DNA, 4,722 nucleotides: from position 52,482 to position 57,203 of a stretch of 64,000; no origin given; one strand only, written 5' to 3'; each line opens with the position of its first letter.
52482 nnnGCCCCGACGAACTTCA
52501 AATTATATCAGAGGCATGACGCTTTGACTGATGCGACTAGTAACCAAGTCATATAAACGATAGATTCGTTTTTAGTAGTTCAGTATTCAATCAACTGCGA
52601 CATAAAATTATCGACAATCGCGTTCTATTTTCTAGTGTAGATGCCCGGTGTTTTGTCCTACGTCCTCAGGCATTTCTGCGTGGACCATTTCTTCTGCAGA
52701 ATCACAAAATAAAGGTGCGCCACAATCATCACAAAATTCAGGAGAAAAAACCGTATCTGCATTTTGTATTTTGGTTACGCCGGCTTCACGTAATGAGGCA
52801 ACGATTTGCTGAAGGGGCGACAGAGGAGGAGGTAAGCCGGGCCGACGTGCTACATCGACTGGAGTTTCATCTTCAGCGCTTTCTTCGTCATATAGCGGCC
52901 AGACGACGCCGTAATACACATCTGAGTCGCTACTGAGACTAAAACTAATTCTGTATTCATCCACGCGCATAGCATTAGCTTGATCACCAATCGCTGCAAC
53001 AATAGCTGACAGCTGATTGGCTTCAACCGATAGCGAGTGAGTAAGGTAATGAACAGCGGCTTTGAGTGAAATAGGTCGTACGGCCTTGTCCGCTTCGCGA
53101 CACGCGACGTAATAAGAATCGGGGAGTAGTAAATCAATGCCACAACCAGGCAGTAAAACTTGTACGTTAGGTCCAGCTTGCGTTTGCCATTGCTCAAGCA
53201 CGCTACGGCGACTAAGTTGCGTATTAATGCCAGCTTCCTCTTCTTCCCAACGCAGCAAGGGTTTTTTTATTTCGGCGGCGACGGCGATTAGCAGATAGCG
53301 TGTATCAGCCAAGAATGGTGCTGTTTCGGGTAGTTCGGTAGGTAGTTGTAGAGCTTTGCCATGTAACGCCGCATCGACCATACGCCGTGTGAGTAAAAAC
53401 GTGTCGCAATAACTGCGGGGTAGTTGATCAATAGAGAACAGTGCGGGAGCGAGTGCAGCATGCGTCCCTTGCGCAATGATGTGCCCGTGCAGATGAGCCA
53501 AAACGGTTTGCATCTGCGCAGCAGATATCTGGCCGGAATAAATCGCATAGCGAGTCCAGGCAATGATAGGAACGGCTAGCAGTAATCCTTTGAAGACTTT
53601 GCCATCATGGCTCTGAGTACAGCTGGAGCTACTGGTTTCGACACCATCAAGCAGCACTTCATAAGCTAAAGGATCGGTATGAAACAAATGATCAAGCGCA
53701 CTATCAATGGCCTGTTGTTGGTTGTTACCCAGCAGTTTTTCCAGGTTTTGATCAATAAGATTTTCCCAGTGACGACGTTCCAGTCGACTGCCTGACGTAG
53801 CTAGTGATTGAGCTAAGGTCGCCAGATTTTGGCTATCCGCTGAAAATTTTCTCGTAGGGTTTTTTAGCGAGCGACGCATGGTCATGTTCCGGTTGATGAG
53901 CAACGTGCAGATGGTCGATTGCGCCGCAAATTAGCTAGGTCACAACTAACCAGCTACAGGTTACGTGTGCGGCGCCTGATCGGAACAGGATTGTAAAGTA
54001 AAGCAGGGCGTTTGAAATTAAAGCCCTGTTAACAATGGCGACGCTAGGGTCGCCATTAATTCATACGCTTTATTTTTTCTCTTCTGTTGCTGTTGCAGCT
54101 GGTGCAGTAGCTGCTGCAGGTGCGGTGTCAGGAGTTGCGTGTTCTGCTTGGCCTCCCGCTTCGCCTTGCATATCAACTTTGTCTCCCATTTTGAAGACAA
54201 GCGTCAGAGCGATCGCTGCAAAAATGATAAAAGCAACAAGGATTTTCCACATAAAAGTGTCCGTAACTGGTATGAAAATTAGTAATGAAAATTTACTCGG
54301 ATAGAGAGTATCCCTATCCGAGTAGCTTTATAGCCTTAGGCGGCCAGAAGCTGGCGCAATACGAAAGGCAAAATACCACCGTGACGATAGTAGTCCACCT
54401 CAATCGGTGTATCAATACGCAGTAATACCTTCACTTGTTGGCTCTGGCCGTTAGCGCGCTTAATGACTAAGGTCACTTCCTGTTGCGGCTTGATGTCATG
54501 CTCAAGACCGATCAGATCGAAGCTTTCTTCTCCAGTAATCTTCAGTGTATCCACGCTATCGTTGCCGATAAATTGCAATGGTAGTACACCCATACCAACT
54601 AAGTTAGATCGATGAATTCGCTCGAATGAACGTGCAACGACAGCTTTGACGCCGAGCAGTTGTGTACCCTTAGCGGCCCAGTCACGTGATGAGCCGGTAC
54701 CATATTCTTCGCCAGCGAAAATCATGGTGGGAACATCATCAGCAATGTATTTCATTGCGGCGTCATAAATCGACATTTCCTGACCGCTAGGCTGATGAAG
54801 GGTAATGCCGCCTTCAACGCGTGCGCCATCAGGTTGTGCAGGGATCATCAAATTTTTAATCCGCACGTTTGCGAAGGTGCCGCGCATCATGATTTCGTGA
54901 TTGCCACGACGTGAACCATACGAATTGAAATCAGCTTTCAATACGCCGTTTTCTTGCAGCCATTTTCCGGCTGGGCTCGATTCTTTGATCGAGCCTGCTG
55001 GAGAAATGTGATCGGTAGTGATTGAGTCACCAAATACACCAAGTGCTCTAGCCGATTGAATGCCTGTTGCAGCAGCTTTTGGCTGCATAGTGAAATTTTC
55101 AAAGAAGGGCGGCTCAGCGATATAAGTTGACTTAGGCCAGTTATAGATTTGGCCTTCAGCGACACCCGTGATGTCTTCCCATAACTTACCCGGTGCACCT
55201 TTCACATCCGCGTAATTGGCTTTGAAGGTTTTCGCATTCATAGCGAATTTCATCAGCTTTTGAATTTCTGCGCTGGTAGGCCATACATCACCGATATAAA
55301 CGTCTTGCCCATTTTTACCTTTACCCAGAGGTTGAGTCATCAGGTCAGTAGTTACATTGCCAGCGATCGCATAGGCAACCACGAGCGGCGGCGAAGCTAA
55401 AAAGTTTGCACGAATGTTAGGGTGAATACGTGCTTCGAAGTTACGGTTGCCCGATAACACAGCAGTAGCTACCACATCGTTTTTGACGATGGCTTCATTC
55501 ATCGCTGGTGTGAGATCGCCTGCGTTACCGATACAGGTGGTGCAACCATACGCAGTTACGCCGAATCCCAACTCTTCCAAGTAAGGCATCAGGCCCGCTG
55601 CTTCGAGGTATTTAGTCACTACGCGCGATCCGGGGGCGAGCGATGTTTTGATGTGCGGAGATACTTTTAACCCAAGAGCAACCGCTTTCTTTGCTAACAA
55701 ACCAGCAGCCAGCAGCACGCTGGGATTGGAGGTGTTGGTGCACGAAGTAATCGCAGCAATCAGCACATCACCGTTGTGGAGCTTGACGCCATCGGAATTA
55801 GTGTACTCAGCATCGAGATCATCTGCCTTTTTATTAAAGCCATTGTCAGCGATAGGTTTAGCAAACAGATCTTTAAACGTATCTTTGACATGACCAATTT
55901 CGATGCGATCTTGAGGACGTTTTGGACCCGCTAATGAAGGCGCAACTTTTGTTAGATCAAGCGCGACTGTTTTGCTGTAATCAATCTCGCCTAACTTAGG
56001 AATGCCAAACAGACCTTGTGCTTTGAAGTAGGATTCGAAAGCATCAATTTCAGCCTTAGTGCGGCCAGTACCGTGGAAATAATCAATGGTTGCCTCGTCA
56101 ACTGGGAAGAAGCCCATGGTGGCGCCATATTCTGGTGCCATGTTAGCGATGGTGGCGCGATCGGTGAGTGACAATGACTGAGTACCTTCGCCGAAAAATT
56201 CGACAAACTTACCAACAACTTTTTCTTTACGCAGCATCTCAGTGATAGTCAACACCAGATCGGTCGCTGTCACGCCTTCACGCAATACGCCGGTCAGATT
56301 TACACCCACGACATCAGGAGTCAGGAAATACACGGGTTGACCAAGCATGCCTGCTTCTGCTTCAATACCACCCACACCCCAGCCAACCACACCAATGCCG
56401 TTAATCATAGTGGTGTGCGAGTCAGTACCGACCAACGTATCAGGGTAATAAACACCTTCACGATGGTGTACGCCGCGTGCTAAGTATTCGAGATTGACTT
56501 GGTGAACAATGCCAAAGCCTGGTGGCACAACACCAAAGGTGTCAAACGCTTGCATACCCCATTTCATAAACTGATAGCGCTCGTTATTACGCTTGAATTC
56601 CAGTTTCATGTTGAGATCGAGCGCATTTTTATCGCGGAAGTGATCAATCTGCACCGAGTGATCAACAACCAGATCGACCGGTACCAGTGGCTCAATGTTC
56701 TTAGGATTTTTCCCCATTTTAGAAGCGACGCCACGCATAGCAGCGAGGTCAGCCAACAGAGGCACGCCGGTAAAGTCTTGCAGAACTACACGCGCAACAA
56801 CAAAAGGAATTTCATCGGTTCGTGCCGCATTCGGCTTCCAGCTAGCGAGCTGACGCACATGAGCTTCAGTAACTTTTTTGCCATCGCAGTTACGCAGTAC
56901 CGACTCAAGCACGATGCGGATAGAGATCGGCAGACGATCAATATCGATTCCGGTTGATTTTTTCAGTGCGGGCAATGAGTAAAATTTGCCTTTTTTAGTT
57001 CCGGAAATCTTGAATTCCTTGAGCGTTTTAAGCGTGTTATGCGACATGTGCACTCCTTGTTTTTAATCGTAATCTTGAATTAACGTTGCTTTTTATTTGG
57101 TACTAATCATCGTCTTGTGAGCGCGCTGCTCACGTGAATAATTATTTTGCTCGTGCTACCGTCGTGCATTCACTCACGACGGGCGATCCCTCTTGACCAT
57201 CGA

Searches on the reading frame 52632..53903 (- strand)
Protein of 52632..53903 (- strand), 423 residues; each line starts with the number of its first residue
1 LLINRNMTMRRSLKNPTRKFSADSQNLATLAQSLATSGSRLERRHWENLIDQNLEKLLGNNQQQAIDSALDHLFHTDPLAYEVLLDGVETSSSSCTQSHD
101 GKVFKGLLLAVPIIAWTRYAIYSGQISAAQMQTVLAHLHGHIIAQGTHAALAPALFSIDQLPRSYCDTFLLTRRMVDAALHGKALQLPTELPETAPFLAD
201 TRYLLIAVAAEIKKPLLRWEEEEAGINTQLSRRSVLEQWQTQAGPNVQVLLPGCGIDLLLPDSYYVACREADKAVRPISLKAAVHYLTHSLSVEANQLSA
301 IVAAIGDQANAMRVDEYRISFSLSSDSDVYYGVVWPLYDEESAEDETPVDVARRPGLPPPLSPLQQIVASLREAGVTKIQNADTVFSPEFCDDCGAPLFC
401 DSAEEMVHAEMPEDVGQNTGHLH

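Call 15: search_protein_families(library=pfam, proteins=[window:52632-53903:-], max_evalue=0.000001)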
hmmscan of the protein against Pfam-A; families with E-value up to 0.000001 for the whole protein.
window:52632-53903:- (423 aa): 1 family
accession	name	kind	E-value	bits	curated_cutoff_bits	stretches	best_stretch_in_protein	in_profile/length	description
PF11062.13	DUF2863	-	1.2e-146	488.8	25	1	16-419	5-395/398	Protein of unknown function (DUF2863)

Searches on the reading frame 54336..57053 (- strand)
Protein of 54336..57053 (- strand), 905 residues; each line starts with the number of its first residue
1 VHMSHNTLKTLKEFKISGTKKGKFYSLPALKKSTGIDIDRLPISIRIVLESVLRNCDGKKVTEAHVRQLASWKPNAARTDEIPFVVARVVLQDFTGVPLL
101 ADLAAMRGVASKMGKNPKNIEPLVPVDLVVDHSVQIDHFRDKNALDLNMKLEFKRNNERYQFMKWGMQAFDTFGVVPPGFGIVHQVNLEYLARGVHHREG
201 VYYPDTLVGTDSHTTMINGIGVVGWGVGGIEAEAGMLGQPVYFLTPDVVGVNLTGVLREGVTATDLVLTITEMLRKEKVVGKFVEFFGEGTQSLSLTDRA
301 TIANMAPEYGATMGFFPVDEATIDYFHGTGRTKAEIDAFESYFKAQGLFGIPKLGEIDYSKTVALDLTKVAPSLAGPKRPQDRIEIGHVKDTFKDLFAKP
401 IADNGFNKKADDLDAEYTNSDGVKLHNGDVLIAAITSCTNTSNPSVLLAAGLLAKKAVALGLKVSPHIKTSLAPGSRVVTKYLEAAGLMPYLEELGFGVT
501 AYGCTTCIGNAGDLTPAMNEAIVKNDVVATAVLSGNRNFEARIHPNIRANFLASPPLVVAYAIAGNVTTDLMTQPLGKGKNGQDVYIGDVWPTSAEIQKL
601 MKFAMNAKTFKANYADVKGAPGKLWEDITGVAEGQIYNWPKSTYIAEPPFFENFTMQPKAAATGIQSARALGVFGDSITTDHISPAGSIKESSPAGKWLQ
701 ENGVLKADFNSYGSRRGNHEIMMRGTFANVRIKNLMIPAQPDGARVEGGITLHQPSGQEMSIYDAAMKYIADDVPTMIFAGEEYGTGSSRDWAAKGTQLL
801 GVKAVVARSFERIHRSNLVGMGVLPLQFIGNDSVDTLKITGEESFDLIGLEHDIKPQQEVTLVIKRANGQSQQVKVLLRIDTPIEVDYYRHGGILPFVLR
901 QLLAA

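Call 13: find_encoding_contigs(protein=window:54336-57053:-, flank=10000, max_places=1)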
Protein window:54336-57053:- (905 aa): no gene with exactly this product is on record in the collection.

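Call 15: search_protein_families(library=pfam, proteins=[window:54336-57053:-], max_evalue=0.000001)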
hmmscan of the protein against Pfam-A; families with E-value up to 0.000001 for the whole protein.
window:54336-57053:- (905 aa): 2 families
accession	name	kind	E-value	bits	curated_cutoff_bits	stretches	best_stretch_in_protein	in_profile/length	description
PF00330.25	Aconitase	-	1.1e-163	546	28.7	1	73-565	5-463/463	Aconitase family (aconitate hydratase)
PF00694.25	Aconitase_C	-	2e-36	125.7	22.8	1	697-828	3-128/131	Aconitase C-terminal domain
